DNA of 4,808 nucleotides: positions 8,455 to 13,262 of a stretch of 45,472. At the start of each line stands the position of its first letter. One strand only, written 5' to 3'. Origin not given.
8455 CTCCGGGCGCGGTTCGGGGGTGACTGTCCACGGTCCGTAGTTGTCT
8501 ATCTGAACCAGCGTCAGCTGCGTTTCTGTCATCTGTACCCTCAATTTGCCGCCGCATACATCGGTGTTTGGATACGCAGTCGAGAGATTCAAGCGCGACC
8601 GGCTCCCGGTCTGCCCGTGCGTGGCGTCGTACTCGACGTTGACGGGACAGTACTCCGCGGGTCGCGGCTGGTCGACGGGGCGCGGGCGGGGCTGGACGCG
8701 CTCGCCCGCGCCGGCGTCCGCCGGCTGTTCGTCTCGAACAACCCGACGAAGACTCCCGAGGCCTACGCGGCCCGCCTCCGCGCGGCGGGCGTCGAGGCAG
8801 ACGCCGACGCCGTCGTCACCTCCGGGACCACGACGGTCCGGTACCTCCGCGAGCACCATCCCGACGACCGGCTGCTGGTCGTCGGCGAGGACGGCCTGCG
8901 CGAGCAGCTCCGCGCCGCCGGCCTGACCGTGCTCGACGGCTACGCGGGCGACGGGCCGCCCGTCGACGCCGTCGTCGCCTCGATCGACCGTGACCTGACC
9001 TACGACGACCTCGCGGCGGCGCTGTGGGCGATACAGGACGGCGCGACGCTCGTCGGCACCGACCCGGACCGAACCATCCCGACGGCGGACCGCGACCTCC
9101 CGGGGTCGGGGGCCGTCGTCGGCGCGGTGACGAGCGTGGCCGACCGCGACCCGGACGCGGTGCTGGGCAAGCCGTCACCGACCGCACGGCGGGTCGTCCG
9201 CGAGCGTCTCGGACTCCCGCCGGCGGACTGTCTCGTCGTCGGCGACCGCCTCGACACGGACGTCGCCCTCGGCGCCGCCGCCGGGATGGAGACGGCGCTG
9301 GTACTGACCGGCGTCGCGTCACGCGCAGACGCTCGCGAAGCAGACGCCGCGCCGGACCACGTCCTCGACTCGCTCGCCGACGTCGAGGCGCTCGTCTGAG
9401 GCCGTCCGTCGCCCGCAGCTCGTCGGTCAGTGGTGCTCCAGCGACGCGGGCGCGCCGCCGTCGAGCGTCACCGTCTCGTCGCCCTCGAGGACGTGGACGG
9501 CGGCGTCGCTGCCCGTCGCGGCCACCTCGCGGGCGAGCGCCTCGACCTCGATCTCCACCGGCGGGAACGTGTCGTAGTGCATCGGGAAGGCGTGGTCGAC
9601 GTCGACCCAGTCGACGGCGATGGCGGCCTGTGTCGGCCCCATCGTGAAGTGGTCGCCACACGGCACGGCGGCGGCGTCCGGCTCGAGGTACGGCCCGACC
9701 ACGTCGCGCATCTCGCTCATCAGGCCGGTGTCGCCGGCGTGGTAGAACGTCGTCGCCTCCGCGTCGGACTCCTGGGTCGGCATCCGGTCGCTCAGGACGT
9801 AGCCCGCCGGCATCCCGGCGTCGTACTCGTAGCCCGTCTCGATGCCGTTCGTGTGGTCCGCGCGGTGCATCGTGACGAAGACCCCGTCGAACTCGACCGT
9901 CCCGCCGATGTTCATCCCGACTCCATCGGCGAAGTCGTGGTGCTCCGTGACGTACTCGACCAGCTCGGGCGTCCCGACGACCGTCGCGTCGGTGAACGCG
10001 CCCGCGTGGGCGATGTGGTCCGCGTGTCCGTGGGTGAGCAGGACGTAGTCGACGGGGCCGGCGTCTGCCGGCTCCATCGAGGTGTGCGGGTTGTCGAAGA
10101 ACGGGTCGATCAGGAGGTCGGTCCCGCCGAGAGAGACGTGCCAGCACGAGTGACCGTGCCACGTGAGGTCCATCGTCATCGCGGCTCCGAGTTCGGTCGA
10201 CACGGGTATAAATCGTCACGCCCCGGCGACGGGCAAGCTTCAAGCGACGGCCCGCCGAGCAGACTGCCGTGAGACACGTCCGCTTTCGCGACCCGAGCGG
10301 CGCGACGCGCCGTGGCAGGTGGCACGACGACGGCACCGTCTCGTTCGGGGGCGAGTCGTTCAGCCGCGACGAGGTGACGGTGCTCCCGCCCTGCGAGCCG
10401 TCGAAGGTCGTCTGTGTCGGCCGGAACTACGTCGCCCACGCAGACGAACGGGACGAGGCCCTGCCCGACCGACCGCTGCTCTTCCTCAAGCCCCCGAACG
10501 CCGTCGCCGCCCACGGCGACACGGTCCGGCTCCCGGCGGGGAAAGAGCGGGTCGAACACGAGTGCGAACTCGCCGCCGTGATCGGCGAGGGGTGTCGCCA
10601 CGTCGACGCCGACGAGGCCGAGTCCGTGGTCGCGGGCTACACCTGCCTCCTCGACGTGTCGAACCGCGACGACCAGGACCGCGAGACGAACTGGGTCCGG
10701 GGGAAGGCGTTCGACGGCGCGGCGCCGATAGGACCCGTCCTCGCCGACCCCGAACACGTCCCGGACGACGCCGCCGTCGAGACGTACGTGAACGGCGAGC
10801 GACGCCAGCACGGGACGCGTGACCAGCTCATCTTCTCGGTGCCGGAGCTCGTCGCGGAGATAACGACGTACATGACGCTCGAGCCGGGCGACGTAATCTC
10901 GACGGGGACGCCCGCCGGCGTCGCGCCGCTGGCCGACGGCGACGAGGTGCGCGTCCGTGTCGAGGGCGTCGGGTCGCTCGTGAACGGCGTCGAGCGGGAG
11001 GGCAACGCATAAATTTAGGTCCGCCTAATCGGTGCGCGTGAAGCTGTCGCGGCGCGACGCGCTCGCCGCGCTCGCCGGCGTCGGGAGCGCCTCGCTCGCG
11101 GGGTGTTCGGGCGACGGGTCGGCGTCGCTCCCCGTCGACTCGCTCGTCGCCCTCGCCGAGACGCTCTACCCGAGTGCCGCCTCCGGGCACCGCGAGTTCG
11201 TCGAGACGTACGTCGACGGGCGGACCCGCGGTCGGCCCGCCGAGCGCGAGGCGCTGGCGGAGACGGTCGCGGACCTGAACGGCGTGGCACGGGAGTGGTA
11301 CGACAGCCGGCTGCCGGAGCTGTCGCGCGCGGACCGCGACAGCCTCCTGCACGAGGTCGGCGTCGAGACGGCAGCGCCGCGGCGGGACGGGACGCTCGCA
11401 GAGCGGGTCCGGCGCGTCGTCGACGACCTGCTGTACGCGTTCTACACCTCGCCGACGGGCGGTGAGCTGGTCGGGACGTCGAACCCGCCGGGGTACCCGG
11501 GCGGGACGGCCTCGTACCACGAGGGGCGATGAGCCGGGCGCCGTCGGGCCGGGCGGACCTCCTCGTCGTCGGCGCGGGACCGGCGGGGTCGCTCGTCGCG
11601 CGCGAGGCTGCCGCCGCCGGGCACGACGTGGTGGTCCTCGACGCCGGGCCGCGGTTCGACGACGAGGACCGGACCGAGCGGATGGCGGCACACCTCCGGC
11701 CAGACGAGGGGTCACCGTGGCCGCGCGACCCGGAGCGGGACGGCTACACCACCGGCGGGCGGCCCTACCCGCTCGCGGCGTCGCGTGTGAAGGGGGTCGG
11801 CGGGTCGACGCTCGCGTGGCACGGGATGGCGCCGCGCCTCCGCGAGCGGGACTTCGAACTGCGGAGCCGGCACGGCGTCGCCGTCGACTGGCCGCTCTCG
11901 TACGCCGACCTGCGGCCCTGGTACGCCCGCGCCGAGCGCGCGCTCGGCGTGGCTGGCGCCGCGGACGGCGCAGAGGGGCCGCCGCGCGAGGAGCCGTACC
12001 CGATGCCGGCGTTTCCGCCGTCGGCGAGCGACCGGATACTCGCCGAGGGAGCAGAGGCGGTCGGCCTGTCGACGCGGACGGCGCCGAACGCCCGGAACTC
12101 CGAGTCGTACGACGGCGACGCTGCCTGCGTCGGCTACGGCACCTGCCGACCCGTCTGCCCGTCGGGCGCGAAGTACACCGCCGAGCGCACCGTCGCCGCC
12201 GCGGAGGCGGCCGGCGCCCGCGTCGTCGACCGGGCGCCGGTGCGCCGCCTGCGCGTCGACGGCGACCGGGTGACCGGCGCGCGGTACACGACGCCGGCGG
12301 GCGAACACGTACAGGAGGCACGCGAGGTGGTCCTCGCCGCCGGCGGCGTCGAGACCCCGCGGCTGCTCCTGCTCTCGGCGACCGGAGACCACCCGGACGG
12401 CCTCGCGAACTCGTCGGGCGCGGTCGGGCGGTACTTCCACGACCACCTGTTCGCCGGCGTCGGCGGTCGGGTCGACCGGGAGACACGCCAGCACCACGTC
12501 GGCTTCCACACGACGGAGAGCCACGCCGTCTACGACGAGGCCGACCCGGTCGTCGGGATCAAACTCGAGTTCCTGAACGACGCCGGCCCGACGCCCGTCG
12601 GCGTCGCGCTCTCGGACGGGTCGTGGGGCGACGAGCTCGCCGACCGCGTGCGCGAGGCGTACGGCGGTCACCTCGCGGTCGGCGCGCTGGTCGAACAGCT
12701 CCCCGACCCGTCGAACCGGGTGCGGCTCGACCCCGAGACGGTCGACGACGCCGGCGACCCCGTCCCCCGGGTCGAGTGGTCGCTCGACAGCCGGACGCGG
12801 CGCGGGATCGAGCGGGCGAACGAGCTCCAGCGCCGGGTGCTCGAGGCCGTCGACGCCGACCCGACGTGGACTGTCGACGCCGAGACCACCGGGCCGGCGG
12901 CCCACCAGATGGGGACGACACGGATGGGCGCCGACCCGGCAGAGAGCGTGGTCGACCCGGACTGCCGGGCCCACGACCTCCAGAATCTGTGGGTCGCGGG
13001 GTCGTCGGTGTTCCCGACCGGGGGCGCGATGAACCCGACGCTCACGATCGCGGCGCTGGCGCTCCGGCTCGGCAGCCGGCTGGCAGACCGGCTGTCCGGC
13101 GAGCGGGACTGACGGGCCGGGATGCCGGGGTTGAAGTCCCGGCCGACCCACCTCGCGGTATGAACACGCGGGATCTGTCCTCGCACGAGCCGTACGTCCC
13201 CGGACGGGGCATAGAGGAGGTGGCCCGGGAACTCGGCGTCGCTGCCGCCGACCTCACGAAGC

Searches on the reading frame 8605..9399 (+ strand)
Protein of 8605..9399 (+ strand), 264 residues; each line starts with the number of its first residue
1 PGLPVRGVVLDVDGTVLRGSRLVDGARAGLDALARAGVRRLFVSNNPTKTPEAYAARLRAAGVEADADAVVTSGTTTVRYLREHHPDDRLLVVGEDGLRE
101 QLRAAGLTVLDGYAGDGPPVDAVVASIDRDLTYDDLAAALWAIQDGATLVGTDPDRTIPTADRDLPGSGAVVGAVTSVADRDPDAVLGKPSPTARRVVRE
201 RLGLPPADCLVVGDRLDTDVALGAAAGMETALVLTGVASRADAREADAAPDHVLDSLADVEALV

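Call 44: search_protein_families(library=pfam, proteins=[window:8605-9399:+], max_evalue=0.01)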
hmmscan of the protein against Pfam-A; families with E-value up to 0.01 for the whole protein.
window:8605-9399:+ (264 aa): 5 families
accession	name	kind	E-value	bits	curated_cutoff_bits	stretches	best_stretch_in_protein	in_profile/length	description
PF13344.12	Hydrolase_6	-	4.6e-28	97.7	27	1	8-107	1-100/101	Haloacid dehalogenase-like hydrolase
PF13242.12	Hydrolase_like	-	2.5e-23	82.2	22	1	186-259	1-74/75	HAD-hyrolase-like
PF00702.32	Hydrolase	-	6.5e-17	63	26.4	1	5-227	1-191/191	haloacid dehalogenase-like hydrolase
PF13419.12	HAD_2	-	0.0013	19.3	23.8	1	188-233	134-178/178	Haloacid dehalogenase-like hydrolase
PF09419.16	PGP_phosphatase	-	0.0017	18.4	20.4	0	206-237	136-167/168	Mitochondrial PGP phosphatase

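Call 84: search_protein_families(library=ncbifam, proteins=[window:8605-9399:+], max_evalue=0.001)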
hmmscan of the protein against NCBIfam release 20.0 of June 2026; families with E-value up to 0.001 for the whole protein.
window:8605-9399:+ (264 aa): 22 families
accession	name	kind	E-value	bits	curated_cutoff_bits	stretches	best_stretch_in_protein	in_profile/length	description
NF053752.1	TK1734_fam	exception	3.6e-57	193.6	475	1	7-260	2-255/260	2-phosphoglycolate phosphatase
TIGR01457.1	HAD-SF-IIA-hyp2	hypoth_equivalog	2.1e-50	171.5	247.65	1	6-259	2-248/249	TIGR01457 family HAD-type hydrolase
TIGR01452.1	PGP_euk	subfamily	7.6e-47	160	201.95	1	5-259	2-278/279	phosphoglycolate/pyridoxal phosphate family phosphatase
TIGR01460.1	HAD-SF-IIA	subfamily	6.9e-41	140.6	100.15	1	8-236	1-246/246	HAD-IIA family hydrolase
NF007762.0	PRK10444.1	equivalog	1.2e-32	113.5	368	1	5-261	3-248/250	HAD-IIA family hydrolase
TIGR01458.1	HAD-SF-IIA-hyp3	hypoth_equivalog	1.6e-15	57.2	175.95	1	5-260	1-250/257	TIGR01458 family HAD-type hydrolase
TIGR01459.1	HAD-SF-IIA-hyp4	hypoth_equivalog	1.2e-12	47.8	103.75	1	8-235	11-242/242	TIGR01459 family HAD-type hydrolase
NF053830.1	RUBPPhHalo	equivalog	3.9e-12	46.3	330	1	189-263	159-233/234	ribulose-1,5-bisphosphate 5-phosphatase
TIGR01668.1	YqeG_hyp_ppase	hypoth_equivalog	2.3e-11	43.5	89.1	1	189-240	91-142/170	YqeG family HAD IIIA-type phosphatase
TIGR01449.2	PGP_bact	equivalog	8.2e-10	38.6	180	1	189-263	141-212/213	phosphoglycolate phosphatase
TIGR02253.1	CTE7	subfamily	9.6e-10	38.6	169.75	1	185-260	146-220/221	TIGR02253 family HAD-type hydrolase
TIGR01662.1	HAD-SF-IIIA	subfamily_domain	6.6e-08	32.8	44.6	1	187-234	91-139/141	HAD-IIIA family hydrolase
TIGR01456.1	CECR5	hypoth_equivalog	1.5e-07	30.6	139.25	1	7-106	2-104/321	TIGR01456 family HAD-type hydrolase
NF009695.0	PRK13222.1-2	equivalog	1.6e-07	31.1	225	1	189-263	150-221/226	phosphoglycolate phosphatase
NF009697.0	PRK13222.1-4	equivalog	2.2e-06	27.2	327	0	184-260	145-218/232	phosphoglycolate phosphatase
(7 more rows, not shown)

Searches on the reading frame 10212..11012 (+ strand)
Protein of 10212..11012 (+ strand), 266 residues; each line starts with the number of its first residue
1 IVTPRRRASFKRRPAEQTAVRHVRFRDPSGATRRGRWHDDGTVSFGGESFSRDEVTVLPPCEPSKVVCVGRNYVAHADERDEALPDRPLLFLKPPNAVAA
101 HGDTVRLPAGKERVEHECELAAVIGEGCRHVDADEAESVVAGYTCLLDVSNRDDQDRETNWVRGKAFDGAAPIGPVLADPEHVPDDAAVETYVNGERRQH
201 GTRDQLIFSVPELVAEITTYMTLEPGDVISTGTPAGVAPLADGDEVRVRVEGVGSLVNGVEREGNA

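Call 79: search_protein_families(library=pfam, proteins=[window:10212-11012:+], max_evalue=0.0001)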
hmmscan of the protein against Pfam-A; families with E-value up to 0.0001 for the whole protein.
window:10212-11012:+ (266 aa): 1 family
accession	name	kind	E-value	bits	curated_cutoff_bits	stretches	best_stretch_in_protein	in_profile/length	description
PF01557.24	FAA_hydrolase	-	9e-66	222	23.9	1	65-260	1-213/214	Fumarylacetoacetate (FAA) hydrolase C-terminal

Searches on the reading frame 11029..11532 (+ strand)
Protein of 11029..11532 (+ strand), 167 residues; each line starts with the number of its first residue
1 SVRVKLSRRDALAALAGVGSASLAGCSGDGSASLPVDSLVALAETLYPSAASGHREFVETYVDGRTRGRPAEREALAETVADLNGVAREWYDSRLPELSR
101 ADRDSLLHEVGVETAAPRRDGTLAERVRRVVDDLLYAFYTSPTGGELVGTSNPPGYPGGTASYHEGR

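Call 79: search_protein_families(library=pfam, proteins=[window:11029-11532:+], max_evalue=0.0001)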
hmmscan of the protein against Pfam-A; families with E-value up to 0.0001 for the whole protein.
window:11029-11532:+ (167 aa): 1 family
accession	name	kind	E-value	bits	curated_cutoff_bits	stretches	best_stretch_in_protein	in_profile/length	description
PF13618.11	Gluconate_2-dh3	-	3e-07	31.3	23.4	1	39-158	7-135/135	Gluconate 2-dehydrogenase subunit 3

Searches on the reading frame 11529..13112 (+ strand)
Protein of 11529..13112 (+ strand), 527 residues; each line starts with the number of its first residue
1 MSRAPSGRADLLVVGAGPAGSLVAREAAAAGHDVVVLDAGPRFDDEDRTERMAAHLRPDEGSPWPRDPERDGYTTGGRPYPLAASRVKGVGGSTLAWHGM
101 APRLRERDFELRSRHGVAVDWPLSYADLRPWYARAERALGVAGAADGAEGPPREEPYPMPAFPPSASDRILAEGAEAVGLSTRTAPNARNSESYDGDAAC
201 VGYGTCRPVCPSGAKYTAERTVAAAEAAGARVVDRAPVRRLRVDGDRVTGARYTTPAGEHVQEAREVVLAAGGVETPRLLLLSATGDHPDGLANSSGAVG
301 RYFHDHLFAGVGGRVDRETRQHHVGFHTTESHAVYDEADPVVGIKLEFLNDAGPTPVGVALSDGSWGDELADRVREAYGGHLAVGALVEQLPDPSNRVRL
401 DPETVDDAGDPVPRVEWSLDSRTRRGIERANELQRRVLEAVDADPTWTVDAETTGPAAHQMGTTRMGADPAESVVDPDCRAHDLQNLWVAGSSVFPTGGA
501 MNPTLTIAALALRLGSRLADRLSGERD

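Call 79: search_protein_families(library=pfam, proteins=[window:11529-13112:+], max_evalue=0.0001)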
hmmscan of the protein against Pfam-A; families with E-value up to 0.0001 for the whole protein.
window:11529-13112:+ (527 aa): 6 families
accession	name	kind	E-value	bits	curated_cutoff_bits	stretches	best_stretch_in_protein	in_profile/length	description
PF05199.19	GMC_oxred_C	-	3.5e-27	96.1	24.6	1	392-511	1-139/139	GMC oxidoreductase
PF00732.25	GMC_oxred_N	-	3.2e-16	60.3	23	1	85-307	22-217/218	GMC oxidoreductase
PF01266.30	DAO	-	4.3e-14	53.3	27.9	2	10-136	1-109/353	FAD dependent oxidoreductase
PF00890.30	FAD_binding_2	-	9.4e-10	38.7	20.4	0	217-276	144-206/414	FAD binding domain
PF03486.20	HI0933_like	-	2.8e-05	24.1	50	0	10-42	2-34/244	HI0933-like protein Rossmann domain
PF13450.12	NAD_binding_8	-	7.7e-05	23.3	21.9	1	13-42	1-30/68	NAD(P)-binding Rossmann-like domain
